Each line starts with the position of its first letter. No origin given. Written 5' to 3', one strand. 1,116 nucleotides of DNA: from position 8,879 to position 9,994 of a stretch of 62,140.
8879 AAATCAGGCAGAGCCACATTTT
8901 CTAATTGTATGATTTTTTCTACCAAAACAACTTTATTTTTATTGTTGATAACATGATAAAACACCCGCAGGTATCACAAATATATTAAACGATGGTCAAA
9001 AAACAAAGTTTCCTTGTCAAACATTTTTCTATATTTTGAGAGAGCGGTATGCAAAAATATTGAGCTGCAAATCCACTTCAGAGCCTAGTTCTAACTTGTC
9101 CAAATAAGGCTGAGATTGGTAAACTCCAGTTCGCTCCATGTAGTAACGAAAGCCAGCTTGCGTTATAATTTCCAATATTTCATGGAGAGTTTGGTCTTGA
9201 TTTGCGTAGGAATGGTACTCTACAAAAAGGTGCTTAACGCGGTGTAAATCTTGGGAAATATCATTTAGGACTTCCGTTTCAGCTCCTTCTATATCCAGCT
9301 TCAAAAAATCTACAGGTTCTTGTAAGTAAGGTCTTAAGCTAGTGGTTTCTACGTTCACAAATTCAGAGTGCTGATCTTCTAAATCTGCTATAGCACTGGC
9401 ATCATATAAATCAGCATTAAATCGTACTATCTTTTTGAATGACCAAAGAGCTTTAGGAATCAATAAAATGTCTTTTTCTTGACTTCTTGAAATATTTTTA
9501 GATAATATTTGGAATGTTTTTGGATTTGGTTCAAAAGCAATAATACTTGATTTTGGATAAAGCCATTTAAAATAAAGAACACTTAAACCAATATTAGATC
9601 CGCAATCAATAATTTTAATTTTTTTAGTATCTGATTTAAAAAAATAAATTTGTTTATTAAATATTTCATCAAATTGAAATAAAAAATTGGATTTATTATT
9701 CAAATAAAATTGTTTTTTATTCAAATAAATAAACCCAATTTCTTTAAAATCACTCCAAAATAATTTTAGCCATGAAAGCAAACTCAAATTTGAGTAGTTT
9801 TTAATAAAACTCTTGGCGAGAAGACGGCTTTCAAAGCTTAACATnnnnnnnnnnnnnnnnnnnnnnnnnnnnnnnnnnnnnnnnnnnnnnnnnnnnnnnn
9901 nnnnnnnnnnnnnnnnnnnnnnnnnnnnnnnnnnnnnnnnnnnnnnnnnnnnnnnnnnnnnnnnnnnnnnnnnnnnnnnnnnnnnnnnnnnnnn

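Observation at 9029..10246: Sharp intragenic compositional break in an FkbM methyltransferase, translationally coupled to a small secreted ORF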

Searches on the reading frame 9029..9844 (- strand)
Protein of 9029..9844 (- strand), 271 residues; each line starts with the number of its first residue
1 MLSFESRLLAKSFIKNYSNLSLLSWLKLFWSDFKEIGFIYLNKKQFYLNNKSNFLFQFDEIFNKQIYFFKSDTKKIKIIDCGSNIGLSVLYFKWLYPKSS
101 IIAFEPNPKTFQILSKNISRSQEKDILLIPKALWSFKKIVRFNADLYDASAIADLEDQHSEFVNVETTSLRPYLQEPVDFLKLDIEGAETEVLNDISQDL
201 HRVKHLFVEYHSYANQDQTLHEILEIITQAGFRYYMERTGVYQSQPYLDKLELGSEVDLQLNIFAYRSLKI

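Call 5: search_protein_families(library=pfam, proteins=[window:9029-9844:-], max_evalue=0.01)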
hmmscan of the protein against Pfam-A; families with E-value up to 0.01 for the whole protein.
window:9029-9844:- (271 aa): 1 family
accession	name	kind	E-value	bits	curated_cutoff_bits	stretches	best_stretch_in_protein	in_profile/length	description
PF05050.19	Methyltransf_21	-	1.6e-18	67.9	22.7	1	80-234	1-173/173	Methyltransferase FkbM domain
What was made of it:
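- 9029..9844 (-): FkbM-family class I SAM-dependent methyltransferase gene (271 aa). PF05050 E 1.6e-18, residues 80-234 (call 5).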

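Call 6: find_homologous_proteins(query=window:9029-9844:-)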
Query window:9029-9844:- (271 aa): 1973 proteins with E <= 0.001 among 2415 candidates; the best 120 are listed.
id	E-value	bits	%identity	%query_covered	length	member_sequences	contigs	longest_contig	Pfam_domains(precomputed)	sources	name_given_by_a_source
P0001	1.3e-173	593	100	100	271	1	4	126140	PF05050.20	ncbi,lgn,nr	ncbi:MAG: FkbM family methyltransferase [Cytophagales bacterium]|nr:MAG: FkbM family methyltransfera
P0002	6.4e-77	276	53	100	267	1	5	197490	PF05050.20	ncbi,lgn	-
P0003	5.3e-59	218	48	81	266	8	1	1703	PF05050.20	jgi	jgi:FkbM family methyltransferase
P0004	1.5e-58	216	50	80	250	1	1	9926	PF05050.20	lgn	-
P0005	3.2e-58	215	49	83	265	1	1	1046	PF05050.20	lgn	-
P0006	3.5e-58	215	46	90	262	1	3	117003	PF05050.20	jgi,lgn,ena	-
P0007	3.6e-58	215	47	83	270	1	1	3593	PF05050.20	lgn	-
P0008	6.0e-58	214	47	80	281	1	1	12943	PF05050.20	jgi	jgi:FkbM family methyltransferase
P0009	1.1e-57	213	49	80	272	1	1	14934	PF05050.20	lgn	-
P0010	1.1e-57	213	46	86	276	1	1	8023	PF05050.20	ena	-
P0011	2.4e-57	212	48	81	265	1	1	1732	PF05050.20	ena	-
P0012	5.6e-57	211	46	91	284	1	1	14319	PF05050.20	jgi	jgi:FkbM family methyltransferase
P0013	8.1e-57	211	48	80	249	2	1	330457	PF05050.20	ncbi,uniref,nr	ncbi:hypothetical protein A5893_14445 [Pedobacter psychrophilus]|uniref:Methyltransferase FkbM domai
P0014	1.9e-56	209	45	83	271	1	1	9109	PF05050.20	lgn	-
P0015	2.2e-56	209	49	81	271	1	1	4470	PF05050.20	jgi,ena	-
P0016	2.2e-56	209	43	97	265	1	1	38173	PF05050.20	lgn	-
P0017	2.8e-56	209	49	83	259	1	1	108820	PF05050.20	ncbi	-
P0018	3.1e-56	209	44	94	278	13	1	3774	PF05050.20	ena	-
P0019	4.5e-56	208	47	83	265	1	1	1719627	PF05050.20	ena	-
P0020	4.8e-56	208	47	86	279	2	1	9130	PF05050.20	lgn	-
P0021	6.9e-56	207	47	83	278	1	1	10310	PF05050.20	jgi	jgi:FkbM family methyltransferase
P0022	7.0e-56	207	49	77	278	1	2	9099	PF05050.20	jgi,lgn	-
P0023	7.2e-56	207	44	98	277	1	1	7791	PF05050.20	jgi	jgi:FkbM family methyltransferase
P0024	8.7e-56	207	46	83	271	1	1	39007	PF05050.20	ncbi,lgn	ncbi:MAG: FkbM family methyltransferase [Bacteroidia bacterium]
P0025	9.1e-56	207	44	97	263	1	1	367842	PF05050.20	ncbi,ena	-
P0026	9.9e-56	207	47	85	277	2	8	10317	PF05050.20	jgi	jgi:FkbM family methyltransferase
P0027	1.1e-55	207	49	83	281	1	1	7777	PF05050.20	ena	-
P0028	1.3e-55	207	46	83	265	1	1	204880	PF05050.20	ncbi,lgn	ncbi:MAG: FkbM family methyltransferase [Cyanophyceae cyanobacterium]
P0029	1.4e-55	206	48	82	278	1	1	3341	PF05050.20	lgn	-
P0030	1.5e-55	206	46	84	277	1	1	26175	PF05050.20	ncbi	-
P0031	1.5e-55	206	48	81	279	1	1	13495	PF05050.20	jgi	jgi:FkbM family methyltransferase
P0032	1.5e-55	206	45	85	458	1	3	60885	PF05050.20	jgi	-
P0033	1.7e-55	206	48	80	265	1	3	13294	PF05050.20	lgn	-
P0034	1.9e-55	206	46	83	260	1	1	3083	PF05050.20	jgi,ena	-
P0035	2.0e-55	206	47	84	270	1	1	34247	PF05050.20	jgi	jgi:FkbM family methyltransferase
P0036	2.4e-55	206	48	83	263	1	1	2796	PF05050.20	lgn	-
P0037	2.5e-55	206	45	85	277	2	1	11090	PF05050.20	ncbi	-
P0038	2.8e-55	205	46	85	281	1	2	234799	PF05050.20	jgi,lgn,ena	jgi:FkbM family methyltransferase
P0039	3.9e-55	205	43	98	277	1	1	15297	PF05050.20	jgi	jgi:FkbM family methyltransferase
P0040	4.9e-55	205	46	85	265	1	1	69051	PF05050.20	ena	-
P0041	5.4e-55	205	47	83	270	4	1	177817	PF05050.20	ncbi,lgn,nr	ncbi:MAG: FkbM family methyltransferase [Oscillatoria sp. PMC 1050.18]|nr:FkbM family methyltransfer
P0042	5.8e-55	204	44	84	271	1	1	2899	PF05050.20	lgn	-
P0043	6.2e-55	204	47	84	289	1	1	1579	PF05050.20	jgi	jgi:FkbM family methyltransferase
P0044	6.3e-55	204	46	86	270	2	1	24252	PF05050.20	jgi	jgi:FkbM family methyltransferase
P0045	9.1e-55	204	47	80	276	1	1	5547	PF05050.20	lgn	-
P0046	9.9e-55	204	43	97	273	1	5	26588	PF05050.20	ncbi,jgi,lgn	jgi:FkbM family methyltransferase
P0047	1.0e-54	204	42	90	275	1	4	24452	PF05050.20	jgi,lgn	-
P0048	1.2e-54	203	47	81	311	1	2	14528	PF05050.20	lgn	-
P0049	1.5e-54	203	45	87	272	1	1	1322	PF05050.20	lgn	-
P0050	1.5e-54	203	44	86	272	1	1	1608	PF05050.20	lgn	-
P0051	1.6e-54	203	47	81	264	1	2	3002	PF05050.20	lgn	-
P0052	1.7e-54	203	44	83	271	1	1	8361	PF05050.20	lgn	-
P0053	2.0e-54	203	47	83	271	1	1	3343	PF05050.20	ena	-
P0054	2.3e-54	203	43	96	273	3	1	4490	PF05050.20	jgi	jgi:FkbM family methyltransferase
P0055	2.3e-54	203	46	80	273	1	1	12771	PF05050.20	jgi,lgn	jgi:FkbM family methyltransferase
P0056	2.4e-54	202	45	86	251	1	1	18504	PF05050.20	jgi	jgi:FkbM family methyltransferase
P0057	2.5e-54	202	48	83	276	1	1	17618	PF05050.20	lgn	-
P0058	2.7e-54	202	46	83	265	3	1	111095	PF05050.20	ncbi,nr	ncbi:FkbM family methyltransferase [Argonema antarcticum A004/B2]|nr:FkbM family methyltransferase [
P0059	3.4e-54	202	46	83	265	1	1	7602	PF05050.20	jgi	jgi:FkbM family methyltransferase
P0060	3.9e-54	202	41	96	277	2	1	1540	PF05050.20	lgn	-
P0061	4.6e-54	202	46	90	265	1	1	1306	PF05050.20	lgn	-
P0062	4.7e-54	201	46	84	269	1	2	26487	PF05050.20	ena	-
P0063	4.9e-54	201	47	83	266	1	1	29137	PF05050.20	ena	-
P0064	4.9e-54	201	46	83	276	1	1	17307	PF05050.20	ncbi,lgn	-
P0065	4.9e-54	201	47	83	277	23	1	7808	PF05050.20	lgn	-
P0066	5.0e-54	201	48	81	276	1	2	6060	PF05050.20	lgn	-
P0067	5.0e-54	201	44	84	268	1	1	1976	PF05050.20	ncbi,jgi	-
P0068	5.4e-54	201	47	85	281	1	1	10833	PF05050.20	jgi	-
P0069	5.6e-54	201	46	82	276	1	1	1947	PF05050.20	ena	-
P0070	5.7e-54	201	47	83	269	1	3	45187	PF05050.20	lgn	-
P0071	6.2e-54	201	44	81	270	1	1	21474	PF05050.20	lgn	-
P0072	6.2e-54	201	44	97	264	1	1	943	PF05050.20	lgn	-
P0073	6.5e-54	201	45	82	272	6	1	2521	PF05050.20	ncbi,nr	ncbi:MAG: FkbM family methyltransferase [Desulfobacteraceae bacterium]|nr:FkbM family methyltransfer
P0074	7.1e-54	201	45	91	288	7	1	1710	PF05050.20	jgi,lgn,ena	-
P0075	7.1e-54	201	47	81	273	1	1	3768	PF05050.20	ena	-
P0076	7.1e-54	201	45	80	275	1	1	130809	PF05050.20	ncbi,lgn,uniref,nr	ncbi:FkbM family methyltransferase [Psychroserpens burtonensis]|uniref:FkbM family methyltransferase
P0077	7.9e-54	201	43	83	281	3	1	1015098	PF05050.20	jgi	jgi:FkbM family methyltransferase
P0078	8.6e-54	201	47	79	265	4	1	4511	PF05050.20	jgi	-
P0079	8.6e-54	201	46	84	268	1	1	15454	PF05050.20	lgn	-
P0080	9.0e-54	201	45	83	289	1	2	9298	PF05050.20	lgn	-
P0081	9.2e-54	201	46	90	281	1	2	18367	PF05050.20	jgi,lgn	jgi:FkbM family methyltransferase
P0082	9.7e-54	200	49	80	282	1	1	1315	PF05050.20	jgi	jgi:FkbM family methyltransferase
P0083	1.0e-53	200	45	82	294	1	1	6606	PF05050.20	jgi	jgi:FkbM family methyltransferase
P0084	1.1e-53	200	44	99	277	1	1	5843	PF05050.20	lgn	-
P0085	1.2e-53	200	47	85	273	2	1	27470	PF05050.20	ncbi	-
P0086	1.2e-53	200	46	81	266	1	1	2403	PF05050.20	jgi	jgi:FkbM family methyltransferase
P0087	1.2e-53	200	43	87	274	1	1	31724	PF05050.20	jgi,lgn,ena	-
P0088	1.3e-53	200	48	81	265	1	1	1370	PF05050.20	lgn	-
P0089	1.5e-53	200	46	83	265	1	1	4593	PF05050.20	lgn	-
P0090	1.7e-53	200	49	80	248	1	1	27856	PF05050.20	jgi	-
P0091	1.9e-53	199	46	84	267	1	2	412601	PF05050.20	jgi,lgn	jgi:FkbM family methyltransferase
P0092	2.1e-53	199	43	84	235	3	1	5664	PF05050.20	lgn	-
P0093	2.2e-53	199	45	86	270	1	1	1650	PF05050.20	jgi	jgi:FkbM family methyltransferase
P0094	2.3e-53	199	44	86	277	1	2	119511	PF05050.20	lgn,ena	-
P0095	2.5e-53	199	47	80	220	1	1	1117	PF05050.20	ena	-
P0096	2.6e-53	199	46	82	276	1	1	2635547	PF05050.20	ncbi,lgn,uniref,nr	ncbi:FkbM family methyltransferase [Spirosoma fluviale]|uniref:Methyltransferase, FkbM family n=1 Ta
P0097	2.6e-53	199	47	81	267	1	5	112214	PF05050.20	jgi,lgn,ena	-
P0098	2.8e-53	199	47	81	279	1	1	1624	PF05050.20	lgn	-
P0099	2.9e-53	199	48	81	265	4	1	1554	PF05050.20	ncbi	-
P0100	2.9e-53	199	46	83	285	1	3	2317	PF05050.20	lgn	-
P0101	3.0e-53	199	43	83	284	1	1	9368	PF05050.20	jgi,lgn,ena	-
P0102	3.4e-53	199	44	87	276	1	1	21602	PF05050.20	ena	-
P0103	3.8e-53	198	48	81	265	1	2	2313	PF05050.20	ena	-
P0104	3.9e-53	198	44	82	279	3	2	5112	PF05050.20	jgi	jgi:FkbM family methyltransferase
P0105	4.2e-53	198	48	82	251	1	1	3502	PF05050.20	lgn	-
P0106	4.6e-53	198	49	81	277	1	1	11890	PF05050.20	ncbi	-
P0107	4.8e-53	198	46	81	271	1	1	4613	PF05050.20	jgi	jgi:FkbM family methyltransferase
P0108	4.8e-53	198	43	94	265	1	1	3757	PF05050.20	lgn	-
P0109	5.1e-53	198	43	80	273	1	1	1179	PF05050.20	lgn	-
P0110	5.4e-53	198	48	81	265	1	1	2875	PF05050.20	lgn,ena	-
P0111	6.0e-53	198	43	87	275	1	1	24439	PF05050.20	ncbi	-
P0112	6.1e-53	198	47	79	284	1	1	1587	PF05050.20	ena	-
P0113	6.6e-53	198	45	85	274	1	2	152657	PF05050.20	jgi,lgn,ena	jgi:FkbM family methyltransferase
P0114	6.7e-53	198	42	96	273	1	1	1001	PF05050.20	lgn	-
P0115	7.2e-53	198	44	85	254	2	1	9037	PF05050.20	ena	-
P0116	9.2e-53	197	43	97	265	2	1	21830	PF05050.20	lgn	-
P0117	9.4e-53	197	47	83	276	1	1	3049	PF05050.20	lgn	-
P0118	9.7e-53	197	44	87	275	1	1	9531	PF05050.20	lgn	-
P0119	1.1e-52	197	49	80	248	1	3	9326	PF05050.20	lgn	-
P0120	1.1e-52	197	49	75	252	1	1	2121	PF05050.20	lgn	-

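Call 7: find_encoding_contigs(protein=window:9029-9844:-, flank=10000)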
Protein window:9029-9844:- (271 aa): 5 contigs read that carry it; 3 places shown.
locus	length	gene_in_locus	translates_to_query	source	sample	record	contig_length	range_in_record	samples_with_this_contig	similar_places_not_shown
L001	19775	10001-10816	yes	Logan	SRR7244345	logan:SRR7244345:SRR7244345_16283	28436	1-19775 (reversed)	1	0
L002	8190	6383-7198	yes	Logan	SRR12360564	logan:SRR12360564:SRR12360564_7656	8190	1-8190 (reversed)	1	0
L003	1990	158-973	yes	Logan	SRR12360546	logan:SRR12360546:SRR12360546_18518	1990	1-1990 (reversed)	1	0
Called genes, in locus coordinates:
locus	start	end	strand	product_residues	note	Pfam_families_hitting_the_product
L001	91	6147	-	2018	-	PF17517:IgGFc_binding, PF19081:Ig_7 (faint), PF13585:CHU_C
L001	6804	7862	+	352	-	PF19300:BPD_transp_1_N, PF00528:BPD_transp_1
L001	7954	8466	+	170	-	PF00300:His_Phos_1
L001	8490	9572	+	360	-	PF02615:Ldh_2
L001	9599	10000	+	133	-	-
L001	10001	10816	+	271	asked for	PF05050:Methyltransf_21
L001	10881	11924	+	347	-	PF00580:UvrD-helicase (faint), PF02562:PhoH, PF13245:AAA_19 (weak), PF13604:AAA_30 (weak)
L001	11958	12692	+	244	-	PF13398:Peptidase_M50B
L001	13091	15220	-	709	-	PF07676:PD40 (faint), PF00691:OmpA, PF05359:DUF748 (faint)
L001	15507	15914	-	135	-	-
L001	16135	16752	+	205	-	-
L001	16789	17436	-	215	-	-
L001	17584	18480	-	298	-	PF01379:Porphobil_deam, PF03900:Porphobil_deamC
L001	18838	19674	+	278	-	PF12784:PDDEXK_2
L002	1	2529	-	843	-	?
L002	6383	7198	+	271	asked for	PF05050:Methyltransf_21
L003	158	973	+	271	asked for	PF05050:Methyltransf_21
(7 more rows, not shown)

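Call 9: find_encoding_contigs(protein=P0002, flank=10000, max_places=4)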
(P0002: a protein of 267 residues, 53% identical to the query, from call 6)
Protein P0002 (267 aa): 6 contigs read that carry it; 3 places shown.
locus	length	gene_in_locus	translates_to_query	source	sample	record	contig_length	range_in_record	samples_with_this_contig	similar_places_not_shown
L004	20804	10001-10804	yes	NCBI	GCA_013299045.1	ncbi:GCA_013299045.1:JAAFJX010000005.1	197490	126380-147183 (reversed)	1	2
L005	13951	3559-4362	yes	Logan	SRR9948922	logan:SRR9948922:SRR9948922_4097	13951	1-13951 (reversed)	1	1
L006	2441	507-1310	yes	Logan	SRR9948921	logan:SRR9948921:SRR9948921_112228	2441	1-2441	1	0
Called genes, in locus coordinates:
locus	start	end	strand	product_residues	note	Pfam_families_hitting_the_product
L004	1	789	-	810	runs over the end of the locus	PF07494:Reg_prop (faint), PF16819:DUF5074 (faint), PF23748:Beta-prop_LRRK2 (faint), PF07495:Y_Y_Y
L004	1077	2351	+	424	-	PF09925:DUF2157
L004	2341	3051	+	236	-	PF14345:GDYXXLXY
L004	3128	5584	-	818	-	PF13491:FtsK_4TM, PF17854:FtsK_alpha, PF01580:FtsK_SpoIIIE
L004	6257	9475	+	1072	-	PF18962:Por_Secre_tail (weak)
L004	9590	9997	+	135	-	-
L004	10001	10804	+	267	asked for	PF05050:Methyltransf_21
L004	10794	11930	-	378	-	PF13439:Glyco_transf_4, PF13477:Glyco_trans_4_2, PF13579:Glyco_trans_4_4, PF20706:GT4-conflict, PF00534:Glycos_transf_1, PF13692:Glyco_trans_1_4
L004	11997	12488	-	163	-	-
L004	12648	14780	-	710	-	PF13432:TPR_16 (faint), PF17874:TPR_MalT (faint), PF00515:TPR_1 (faint), PF07719:TPR_2 (faint), PF13181:TPR_8 (faint), PF13424:TPR_12, PF13424:TPR_12, PF07228:SpoIIE, +2 more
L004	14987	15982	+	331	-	-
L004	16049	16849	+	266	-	PF00902:TatC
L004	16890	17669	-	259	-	PF00977:His_biosynth, PF01207:Dus (faint), PF02581:TMP-TENI (faint)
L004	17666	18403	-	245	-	PF00977:His_biosynth, PF01207:Dus (faint)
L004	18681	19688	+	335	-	PF00483:NTP_transferase, PF25084:LbH_EIF2B, PF25087:GMPPB_C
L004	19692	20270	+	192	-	PF00117:GATase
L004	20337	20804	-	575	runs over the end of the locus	PF01103:Omp85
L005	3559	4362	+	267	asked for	PF05050:Methyltransf_21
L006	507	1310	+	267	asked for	PF05050:Methyltransf_21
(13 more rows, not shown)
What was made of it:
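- On FkbM-family methyltransferase (PF05050 / TIGR01444): The orthologue abuts one GT4 gene (call 9).
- On Translationally coupled gene pair: The same gene order holds in two unrelated neighbourhoods (calls 7, 9).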

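Call 14: find_related_loci(query=A1, collection=genome_contigs, flank=5000)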
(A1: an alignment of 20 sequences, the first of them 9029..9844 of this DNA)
Query A1 (271 aa) in genome_contigs; peptide patterns used: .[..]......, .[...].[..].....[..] (x = any residue, [..] = any of these).
600 stretches matched a pattern (row limit reached: there are more); 405 encode a relative of the query (tblastn E <= 1e-3); the best 80 are kept; 80 distinct loci.
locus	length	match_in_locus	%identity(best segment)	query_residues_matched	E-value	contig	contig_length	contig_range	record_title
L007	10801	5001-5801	53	2-271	9e-82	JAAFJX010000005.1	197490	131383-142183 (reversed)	MAG: Cytophagales bacterium isolate bin21.maxbin.ball.014 WN_Cytophagales_2_scaffold_44, whole genome shotgun sequence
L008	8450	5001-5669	44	45-267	2e-58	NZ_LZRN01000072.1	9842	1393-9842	Gelidibacter algens strain ACAM 536 contig00072, whole genome shotgun sequence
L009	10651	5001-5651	48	48-267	9e-58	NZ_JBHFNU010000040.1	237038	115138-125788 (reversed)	Aerosakkonema sp. BLCC-F183 bin1.fa-40, whole genome shotgun sequence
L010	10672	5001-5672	44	46-267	4e-56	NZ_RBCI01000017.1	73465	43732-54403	Flavisolibacter nicotianae strain X7X scaffold_16, whole genome shotgun sequence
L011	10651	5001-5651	46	50-267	1e-55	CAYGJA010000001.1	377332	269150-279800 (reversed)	MAG TPA_asm: uncultured Candidatus Saccharibacteria bacterium isolate ERP117304_co1_114 genome assembly, contig: NODE_19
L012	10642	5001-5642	46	50-267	2e-55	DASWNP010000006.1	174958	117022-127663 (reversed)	MAG TPA_asm: Pyrinomonadaceae bacterium isolate SMAG_U3417 k141_16867, whole genome shotgun sequence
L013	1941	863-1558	45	35-268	9e-56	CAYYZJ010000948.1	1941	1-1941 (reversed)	MAG TPA_asm: uncultured Flavitalea sp. isolate binchicken_co84_82 genome assembly, contig: k141_2148589, whole genome sh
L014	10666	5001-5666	42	44-267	2e-54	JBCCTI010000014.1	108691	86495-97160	MAG: Bacteroidota bacterium isolate P01_D01_bin.77 k141_1046757_length_108691_cov_44.1579, whole genome shotgun sequence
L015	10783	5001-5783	39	7-268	3e-54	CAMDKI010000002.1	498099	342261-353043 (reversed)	MAG: Chitinophaga pinensis isolate MsE-30jul19-192 genome assembly, contig: MsE-30jul19-C3, whole genome shotgun sequenc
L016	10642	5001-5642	47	52-267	2e-53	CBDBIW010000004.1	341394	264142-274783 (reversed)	MAG: Cyclobacteriaceae bacterium isolate a381c890-cbe3-4d1a-9c37-416a46eb50b5 genome assembly, contig: contig_4, whole g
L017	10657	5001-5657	45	46-267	2e-53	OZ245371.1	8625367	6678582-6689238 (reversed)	MAG: Rivularia sp. (in: cyanobacteria) isolate beb1a3fd-4142-4b91-b7aa-4b2fb1984bcf genome assembly, chromosome: 1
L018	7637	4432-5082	42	50-267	1e-52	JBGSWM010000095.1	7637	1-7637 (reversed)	MAG: Candidatus Paceibacteria bacterium isolate JTS-AC481 k141_3255296, whole genome shotgun sequence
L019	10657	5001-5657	41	48-267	3e-52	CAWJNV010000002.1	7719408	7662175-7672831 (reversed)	MAG: uncultured Sphingobacteriales bacterium isolate MFD02840.bin.1.97 genome assembly, contig: contig_9525, whole genom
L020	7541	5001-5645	42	50-268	9e-51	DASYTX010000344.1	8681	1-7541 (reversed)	MAG TPA_asm: Terriglobales bacterium isolate SMAG_U4578 k141_1515310, whole genome shotgun sequence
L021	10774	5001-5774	40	11-267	2e-50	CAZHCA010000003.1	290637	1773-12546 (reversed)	MAG TPA_asm: uncultured Saprospiraceae bacterium isolate SRP141376_co5_203 genome assembly, contig: NODE_31_length_29063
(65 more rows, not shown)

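Call 25: search_protein_families(library=ncbifam, proteins=[window:9029-9844:-, L004:9590-9997:+], max_evalue=0.1)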
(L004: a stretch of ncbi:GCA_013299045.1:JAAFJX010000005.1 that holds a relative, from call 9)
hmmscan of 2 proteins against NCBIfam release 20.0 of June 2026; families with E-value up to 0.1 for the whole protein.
window:9029-9844:- (271 aa): 3 families
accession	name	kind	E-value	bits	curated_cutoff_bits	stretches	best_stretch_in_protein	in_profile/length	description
TIGR01444.1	fkbM_fam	subfamily_domain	6.5e-26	91.5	37.7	1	78-211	2-143/143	FkbM family methyltransferase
NF006138.0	PRK08287.1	equivalog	0.024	14.5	210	1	74-129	31-86/189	decarboxylating cobalt-precorrin-6B (C(15))-methyltransferase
TIGR02469.1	CbiT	equivalog_domain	0.093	13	78.3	0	77-131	22-76/124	precorrin-6Y C5,15-methyltransferase (decarboxylating) subunit CbiT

L004:9590-9997:+ (135 aa): 0 families
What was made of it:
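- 9029..9844 (-): TIGR01444 E 6.5e-26 (call 25).
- Closest known: FkbM-family methyltransferases. Same: HMM scores are well above the curated cut-offs (calls 5, 25).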

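Call 26: search_solved_structures(query=A1, max_evalue=0.01)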
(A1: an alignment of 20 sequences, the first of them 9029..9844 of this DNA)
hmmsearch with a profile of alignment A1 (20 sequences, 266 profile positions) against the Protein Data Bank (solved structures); distinct sequences matched with E-value up to 0.01: 1.
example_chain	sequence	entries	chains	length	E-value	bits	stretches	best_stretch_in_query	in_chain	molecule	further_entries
2py6_A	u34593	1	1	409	1.7e-05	27.4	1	75-201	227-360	Methyltransferase FkbM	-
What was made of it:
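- On FkbM-family methyltransferase (PF05050 / TIGR01444): A profile search of the PDB also hits 2py6, E 1.7e-5 (call 26).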
